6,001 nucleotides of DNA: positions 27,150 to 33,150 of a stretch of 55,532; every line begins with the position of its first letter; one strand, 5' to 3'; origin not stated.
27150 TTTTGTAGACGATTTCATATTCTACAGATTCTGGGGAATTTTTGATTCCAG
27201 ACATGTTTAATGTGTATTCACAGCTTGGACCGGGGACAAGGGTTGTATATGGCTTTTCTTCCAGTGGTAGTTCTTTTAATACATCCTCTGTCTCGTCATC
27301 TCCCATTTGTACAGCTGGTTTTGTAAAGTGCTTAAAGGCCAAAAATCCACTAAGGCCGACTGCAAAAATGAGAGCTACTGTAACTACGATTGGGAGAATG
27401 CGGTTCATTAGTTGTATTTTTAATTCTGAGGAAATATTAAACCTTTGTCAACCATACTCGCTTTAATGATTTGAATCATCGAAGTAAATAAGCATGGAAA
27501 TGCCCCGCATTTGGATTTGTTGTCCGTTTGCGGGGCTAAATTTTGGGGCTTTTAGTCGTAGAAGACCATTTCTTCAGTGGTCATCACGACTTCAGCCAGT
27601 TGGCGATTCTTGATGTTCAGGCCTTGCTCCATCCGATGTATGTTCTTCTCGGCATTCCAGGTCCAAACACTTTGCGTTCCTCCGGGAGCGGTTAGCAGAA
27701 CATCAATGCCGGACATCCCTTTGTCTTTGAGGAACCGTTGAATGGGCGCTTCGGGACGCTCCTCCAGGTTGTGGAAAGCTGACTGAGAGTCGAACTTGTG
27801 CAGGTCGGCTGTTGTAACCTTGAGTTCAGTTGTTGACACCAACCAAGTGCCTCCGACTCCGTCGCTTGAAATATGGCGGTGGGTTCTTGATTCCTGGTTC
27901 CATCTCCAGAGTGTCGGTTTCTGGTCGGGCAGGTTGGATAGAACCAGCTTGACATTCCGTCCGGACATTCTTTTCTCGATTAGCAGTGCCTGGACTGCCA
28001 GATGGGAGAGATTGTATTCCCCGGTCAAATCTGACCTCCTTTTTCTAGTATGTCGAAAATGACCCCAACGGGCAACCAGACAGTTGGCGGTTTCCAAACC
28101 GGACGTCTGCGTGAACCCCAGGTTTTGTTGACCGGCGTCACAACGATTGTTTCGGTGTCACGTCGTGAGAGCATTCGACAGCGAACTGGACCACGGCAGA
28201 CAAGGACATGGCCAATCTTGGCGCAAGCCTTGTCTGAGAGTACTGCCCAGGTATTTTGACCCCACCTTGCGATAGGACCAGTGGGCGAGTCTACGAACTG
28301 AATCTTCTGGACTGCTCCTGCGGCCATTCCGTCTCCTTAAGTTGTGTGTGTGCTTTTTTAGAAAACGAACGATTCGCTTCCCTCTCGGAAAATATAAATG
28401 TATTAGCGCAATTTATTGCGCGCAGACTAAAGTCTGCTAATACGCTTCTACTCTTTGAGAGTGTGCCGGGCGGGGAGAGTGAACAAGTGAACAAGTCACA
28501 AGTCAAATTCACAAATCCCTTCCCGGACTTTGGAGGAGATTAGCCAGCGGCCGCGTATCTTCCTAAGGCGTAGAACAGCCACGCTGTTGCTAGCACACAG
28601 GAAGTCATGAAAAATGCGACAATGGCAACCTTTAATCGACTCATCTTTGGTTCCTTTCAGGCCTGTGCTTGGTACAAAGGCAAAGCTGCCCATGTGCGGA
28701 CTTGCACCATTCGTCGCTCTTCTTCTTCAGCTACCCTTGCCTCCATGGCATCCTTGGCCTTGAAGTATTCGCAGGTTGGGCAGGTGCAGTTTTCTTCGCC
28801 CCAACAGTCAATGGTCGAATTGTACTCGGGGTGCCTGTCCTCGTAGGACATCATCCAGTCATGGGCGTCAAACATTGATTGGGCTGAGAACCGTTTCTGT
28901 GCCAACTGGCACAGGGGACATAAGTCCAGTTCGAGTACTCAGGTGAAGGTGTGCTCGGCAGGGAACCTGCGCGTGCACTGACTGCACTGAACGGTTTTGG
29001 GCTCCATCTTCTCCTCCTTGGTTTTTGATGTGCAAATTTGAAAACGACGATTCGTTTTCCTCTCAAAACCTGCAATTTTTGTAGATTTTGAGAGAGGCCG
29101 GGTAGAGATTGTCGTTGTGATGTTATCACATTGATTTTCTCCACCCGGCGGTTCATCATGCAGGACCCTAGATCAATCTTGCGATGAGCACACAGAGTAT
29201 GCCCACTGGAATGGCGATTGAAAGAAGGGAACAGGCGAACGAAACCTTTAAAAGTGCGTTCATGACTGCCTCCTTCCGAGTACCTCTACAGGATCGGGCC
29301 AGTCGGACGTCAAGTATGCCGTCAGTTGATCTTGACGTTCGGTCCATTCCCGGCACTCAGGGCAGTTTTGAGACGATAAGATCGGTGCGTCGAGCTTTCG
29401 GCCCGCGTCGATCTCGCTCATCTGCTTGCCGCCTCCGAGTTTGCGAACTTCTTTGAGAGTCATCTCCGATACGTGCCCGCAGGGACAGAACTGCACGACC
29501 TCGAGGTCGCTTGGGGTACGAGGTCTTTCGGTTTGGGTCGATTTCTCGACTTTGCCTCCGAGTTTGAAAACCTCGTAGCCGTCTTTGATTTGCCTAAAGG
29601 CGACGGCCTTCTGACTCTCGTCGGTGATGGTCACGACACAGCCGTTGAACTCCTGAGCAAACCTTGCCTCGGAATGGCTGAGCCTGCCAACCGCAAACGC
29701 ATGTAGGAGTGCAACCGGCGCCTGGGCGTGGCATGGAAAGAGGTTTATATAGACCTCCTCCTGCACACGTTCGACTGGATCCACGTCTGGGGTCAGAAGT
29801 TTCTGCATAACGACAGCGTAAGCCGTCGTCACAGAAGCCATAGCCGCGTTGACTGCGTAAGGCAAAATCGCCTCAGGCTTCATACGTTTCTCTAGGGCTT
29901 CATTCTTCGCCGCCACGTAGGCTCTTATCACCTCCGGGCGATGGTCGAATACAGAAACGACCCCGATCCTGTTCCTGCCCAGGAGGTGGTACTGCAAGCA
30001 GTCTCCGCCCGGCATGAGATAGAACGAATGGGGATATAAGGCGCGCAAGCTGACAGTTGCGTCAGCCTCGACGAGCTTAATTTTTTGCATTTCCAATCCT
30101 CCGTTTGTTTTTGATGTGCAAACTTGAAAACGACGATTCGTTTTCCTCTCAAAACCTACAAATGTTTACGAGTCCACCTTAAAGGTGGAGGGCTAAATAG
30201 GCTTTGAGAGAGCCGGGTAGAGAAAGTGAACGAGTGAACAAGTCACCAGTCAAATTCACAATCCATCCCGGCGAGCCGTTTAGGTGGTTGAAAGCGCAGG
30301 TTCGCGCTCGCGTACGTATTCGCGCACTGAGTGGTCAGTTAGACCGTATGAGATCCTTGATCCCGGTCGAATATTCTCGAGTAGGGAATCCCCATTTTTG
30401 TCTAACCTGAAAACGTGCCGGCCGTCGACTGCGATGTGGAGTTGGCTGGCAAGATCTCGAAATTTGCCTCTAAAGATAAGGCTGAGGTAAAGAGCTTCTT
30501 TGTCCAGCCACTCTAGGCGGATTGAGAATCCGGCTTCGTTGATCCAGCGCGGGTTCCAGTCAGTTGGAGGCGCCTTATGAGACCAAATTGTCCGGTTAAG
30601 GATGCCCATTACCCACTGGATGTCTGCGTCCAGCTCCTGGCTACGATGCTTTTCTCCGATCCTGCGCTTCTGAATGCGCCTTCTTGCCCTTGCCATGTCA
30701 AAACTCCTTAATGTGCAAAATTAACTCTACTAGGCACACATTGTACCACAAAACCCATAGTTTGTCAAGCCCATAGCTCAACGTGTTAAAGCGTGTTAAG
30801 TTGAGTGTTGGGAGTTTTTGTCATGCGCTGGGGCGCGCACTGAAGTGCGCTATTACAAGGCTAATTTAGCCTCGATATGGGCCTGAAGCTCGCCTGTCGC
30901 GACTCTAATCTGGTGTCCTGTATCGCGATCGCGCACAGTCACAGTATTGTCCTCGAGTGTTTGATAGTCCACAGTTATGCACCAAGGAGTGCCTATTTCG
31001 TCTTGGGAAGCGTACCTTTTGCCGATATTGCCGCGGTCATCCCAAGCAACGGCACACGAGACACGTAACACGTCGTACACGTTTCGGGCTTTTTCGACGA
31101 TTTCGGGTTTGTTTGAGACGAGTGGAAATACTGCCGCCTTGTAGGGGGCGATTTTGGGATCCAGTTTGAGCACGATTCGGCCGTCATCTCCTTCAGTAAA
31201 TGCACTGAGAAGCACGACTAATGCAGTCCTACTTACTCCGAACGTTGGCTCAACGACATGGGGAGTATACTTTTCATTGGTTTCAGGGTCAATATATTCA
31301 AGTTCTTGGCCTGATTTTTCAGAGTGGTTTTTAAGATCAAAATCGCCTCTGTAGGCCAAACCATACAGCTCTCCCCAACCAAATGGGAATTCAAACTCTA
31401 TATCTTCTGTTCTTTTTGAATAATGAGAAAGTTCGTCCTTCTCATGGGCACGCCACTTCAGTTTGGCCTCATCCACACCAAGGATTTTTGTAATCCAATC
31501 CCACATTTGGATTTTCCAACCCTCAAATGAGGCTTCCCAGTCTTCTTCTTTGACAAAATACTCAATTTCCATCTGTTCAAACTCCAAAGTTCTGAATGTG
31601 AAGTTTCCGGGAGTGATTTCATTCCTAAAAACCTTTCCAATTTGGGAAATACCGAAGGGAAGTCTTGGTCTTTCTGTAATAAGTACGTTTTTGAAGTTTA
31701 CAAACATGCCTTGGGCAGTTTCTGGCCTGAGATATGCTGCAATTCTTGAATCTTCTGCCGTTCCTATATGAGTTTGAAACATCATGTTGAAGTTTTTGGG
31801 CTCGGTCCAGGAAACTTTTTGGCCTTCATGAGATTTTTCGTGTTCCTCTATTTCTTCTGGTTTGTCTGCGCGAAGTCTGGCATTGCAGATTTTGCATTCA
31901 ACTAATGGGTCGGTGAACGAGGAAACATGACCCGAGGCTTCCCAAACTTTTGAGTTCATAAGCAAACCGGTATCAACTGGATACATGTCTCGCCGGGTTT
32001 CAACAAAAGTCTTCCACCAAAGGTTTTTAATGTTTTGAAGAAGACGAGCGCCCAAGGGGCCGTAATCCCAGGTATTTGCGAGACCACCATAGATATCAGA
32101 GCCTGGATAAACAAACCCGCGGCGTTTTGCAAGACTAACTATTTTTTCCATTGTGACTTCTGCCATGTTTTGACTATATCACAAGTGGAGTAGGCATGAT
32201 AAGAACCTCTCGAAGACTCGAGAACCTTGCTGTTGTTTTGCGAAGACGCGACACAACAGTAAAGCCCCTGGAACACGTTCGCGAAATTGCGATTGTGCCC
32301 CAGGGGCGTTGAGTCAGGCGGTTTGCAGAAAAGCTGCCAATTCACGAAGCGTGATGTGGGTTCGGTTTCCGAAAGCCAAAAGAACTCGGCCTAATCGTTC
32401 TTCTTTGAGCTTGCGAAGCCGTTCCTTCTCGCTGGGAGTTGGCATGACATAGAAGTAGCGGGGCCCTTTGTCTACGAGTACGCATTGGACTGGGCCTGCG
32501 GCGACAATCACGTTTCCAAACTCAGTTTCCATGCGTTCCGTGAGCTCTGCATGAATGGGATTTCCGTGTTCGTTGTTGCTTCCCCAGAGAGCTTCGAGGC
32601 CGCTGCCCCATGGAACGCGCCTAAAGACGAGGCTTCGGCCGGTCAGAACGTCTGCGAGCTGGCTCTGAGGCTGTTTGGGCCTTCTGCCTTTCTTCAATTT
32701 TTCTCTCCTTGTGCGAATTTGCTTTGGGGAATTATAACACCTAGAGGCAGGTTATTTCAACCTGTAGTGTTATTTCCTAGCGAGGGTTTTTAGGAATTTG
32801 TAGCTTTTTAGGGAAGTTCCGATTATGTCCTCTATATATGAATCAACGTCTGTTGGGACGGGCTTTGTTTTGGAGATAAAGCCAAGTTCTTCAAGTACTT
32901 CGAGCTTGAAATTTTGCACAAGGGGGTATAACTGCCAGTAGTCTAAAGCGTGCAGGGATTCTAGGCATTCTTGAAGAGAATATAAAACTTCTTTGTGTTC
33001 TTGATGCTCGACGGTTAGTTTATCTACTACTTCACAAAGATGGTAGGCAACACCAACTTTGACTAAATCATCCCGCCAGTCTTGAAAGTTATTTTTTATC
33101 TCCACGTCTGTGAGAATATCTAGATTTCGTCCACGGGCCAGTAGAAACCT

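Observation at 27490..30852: GC-rich four-unit islet of seven uncharacterised genes between a host membrane-protein gene and glyQS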

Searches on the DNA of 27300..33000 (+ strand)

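Call 7: search_rna_families(source=window, start=27300, end=33000, threshold=evalue, max_evalue=5, show_alignments=3)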
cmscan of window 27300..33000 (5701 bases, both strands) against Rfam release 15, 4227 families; matches with E-value up to 5: 0.
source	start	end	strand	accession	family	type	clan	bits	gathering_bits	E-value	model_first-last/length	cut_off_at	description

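Call 93: search_dna_similar(query=window:27490-30852:+, collection=phages, mode=distant, max_evalue=0.001)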
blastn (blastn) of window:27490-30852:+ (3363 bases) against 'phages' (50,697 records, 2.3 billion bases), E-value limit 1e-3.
No match.
